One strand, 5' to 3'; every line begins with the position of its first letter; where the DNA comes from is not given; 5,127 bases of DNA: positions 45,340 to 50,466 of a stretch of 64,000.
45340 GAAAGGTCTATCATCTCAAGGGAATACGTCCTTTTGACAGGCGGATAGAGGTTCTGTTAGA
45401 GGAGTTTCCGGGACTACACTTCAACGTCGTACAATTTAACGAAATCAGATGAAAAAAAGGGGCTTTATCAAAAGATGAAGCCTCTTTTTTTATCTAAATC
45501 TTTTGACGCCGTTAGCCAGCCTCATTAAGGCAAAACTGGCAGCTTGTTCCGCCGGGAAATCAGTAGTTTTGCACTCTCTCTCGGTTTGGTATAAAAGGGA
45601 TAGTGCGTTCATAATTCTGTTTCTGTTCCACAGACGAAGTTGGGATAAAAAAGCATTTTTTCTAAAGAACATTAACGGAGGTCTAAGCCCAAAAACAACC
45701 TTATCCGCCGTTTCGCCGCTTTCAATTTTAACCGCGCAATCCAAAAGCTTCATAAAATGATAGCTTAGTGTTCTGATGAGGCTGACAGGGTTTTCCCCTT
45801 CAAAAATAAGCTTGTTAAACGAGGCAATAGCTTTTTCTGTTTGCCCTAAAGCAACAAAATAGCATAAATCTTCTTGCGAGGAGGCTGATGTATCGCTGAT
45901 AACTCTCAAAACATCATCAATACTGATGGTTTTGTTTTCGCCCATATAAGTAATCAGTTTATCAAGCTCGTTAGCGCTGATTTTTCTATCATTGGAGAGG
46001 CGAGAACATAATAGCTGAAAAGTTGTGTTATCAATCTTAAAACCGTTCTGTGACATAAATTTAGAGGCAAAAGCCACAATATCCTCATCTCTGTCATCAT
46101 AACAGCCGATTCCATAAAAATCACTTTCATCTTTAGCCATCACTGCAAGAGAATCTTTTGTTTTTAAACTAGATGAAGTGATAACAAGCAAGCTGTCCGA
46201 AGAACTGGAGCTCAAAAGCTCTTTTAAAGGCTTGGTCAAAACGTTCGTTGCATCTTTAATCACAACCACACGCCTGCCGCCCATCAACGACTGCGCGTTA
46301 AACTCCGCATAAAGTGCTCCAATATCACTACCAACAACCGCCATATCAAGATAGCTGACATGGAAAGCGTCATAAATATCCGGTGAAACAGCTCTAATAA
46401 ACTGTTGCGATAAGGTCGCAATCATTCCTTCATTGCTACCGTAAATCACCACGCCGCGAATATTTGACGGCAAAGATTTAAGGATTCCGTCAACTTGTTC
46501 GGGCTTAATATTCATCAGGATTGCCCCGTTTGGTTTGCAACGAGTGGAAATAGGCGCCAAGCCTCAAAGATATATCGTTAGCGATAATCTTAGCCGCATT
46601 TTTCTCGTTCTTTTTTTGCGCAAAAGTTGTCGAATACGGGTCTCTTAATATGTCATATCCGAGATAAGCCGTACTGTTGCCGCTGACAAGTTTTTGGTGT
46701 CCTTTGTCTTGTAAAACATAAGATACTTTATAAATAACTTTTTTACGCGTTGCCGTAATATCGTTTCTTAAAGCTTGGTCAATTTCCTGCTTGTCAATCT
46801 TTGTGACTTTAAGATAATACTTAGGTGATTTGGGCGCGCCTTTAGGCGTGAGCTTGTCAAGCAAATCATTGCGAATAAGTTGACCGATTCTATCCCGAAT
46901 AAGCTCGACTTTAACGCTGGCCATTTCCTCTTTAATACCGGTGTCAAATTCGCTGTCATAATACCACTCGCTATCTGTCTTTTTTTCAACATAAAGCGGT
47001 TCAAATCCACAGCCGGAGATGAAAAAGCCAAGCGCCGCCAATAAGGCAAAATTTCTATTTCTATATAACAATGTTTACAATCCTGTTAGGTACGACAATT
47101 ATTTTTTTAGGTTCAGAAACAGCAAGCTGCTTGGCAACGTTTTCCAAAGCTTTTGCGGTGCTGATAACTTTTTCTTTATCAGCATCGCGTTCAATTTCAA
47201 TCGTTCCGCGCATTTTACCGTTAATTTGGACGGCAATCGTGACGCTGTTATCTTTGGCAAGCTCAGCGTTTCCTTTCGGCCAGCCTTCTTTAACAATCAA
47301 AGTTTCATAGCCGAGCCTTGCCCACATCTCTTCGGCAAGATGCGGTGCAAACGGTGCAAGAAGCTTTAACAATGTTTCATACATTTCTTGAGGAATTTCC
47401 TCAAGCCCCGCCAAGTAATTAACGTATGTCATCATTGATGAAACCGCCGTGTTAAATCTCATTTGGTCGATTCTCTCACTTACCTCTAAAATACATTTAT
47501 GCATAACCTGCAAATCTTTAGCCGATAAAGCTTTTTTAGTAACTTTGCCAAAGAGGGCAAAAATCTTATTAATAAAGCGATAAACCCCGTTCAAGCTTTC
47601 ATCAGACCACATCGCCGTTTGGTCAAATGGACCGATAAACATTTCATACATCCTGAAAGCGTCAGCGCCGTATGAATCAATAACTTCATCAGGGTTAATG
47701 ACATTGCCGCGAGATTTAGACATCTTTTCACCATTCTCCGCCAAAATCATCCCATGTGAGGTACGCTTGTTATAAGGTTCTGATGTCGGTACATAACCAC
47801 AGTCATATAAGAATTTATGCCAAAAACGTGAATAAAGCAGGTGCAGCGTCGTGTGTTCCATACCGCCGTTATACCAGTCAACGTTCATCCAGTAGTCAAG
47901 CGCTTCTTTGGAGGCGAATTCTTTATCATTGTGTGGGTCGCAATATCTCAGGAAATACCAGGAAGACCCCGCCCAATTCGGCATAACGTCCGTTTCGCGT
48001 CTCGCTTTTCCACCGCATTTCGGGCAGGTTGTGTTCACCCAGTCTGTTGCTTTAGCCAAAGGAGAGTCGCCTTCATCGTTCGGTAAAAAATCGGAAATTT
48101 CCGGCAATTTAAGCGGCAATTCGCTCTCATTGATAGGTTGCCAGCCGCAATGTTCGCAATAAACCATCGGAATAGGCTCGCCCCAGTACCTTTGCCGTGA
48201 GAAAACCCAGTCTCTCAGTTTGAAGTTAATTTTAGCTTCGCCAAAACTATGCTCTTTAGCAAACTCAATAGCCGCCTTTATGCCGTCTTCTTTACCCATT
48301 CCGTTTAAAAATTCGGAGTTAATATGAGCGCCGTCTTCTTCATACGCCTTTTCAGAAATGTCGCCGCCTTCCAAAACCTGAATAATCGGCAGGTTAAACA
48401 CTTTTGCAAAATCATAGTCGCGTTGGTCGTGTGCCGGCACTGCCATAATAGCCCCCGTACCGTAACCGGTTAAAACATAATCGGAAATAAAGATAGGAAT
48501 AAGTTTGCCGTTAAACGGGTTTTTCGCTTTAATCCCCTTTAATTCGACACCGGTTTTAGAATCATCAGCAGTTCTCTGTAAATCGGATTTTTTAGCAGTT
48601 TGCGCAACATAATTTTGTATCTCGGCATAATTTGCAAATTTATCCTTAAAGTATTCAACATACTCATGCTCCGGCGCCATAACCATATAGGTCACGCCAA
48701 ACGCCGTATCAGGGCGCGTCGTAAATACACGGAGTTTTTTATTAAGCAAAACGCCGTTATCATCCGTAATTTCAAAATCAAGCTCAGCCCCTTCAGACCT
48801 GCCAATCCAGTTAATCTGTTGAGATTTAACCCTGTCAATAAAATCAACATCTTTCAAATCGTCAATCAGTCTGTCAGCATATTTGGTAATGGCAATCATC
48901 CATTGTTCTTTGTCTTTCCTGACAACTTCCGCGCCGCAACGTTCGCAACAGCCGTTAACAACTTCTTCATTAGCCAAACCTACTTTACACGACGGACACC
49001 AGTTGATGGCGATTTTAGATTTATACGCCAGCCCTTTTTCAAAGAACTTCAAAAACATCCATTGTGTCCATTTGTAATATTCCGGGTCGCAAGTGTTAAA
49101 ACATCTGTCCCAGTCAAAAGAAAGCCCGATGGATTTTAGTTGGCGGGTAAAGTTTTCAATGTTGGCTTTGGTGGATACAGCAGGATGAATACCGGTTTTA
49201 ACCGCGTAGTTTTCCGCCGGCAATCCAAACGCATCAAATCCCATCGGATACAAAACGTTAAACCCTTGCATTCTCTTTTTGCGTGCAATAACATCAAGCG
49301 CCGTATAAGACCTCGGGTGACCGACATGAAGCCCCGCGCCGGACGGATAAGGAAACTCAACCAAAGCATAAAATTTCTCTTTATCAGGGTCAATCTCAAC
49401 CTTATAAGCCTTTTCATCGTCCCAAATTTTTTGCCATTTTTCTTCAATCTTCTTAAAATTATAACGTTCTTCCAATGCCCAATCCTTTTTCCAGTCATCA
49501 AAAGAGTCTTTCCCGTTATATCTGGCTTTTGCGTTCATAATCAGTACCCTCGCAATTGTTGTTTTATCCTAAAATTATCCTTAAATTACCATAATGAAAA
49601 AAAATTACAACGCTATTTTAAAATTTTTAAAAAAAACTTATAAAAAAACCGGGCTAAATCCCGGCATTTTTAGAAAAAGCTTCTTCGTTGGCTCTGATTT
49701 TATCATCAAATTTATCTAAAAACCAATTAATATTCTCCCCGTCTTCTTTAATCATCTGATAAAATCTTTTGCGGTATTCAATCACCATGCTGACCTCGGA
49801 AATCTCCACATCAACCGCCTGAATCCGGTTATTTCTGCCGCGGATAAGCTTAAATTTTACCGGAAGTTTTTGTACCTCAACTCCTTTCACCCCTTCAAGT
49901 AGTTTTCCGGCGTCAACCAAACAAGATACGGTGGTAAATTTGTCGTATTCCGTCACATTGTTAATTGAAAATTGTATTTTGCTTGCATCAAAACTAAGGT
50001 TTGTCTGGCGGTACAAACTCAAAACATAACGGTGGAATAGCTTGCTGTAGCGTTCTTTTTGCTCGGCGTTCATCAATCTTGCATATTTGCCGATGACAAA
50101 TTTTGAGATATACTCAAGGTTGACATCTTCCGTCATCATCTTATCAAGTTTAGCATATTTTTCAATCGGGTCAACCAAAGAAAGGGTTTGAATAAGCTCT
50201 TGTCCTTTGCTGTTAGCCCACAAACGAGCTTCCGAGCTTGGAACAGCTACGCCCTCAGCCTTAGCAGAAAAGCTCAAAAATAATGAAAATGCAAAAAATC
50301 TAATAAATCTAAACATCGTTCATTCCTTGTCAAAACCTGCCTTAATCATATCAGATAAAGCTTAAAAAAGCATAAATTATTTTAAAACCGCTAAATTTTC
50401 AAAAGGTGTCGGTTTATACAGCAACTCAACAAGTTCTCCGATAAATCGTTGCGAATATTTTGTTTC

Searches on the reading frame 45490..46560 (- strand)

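Call 32: search_protein_families(library=pfam, proteins=[window:45490-46560:-], max_evalue=0.00001)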
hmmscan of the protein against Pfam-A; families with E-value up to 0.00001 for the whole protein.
window:45490-46560:- (356 aa): 1 family
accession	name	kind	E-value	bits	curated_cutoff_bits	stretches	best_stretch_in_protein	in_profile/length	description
PF06144.19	DNA_pol3_delta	-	9.7e-07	29.2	21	1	38-136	2-108/124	DNA polymerase III, delta subunit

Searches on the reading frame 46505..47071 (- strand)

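Call 32: search_protein_families(library=pfam, proteins=[window:46505-47071:-], max_evalue=0.00001)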
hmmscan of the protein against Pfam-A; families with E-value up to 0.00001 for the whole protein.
window:46505-47071:- (188 aa): 1 family
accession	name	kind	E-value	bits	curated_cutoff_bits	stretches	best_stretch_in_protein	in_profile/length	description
PF04390.17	LptE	-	9.1e-06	26.8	23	0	52-167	3-110/118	Lipopolysaccharide-assembly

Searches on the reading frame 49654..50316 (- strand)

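Call 33: search_protein_families(library=pfam, proteins=[window:49654-50316:-], max_evalue=0.00001)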
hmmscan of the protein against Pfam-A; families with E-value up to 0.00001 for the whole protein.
window:49654-50316:- (220 aa): 1 family
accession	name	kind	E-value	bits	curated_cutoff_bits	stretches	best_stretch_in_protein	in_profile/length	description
PF05494.18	MlaC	-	1.9e-18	67.3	26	1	49-193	21-156/166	MlaC protein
